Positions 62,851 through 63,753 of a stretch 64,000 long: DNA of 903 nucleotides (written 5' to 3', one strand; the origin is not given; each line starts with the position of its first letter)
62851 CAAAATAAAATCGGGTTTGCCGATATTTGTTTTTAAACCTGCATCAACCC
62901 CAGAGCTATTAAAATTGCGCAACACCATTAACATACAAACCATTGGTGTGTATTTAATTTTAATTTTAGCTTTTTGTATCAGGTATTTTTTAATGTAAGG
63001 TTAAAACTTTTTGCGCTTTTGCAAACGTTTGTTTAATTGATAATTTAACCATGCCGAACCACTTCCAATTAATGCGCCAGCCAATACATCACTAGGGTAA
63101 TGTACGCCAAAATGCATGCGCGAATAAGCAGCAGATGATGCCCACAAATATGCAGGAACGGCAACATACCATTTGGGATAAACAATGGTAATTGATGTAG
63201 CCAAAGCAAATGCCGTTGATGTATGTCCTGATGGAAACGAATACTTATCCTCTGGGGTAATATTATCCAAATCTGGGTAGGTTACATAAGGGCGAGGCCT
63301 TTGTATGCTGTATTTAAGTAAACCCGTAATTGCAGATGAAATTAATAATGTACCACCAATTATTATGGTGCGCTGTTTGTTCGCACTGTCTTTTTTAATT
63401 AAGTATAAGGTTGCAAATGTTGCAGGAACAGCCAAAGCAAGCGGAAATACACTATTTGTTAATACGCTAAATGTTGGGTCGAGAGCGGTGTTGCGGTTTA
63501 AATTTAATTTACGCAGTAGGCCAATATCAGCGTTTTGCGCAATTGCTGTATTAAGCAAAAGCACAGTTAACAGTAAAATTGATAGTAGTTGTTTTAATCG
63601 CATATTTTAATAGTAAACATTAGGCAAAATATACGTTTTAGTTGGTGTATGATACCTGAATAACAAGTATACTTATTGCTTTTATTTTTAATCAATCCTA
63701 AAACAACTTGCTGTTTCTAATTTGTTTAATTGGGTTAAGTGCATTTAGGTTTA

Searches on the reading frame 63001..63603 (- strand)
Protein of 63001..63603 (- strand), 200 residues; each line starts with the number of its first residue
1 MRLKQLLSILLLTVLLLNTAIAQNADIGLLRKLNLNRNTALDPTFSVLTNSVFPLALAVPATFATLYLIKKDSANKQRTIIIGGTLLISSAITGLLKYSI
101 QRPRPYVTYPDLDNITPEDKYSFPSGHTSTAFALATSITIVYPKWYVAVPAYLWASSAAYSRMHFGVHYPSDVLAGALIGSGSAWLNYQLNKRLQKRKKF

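Call 66: search_protein_families(library=pfam, proteins=[window:63001-63603:-], max_evalue=0.0001)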
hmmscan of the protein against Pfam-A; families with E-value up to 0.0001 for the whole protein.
window:63001-63603:- (200 aa): 2 families
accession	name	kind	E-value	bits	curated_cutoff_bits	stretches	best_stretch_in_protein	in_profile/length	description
PF01569.27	PAP2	-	2.7e-27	95.5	27.2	1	80-193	3-127/130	PAP2 superfamily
PF14378.12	PAP2_3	-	2.1e-09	37.9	27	1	108-186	112-190/190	PAP2 superfamily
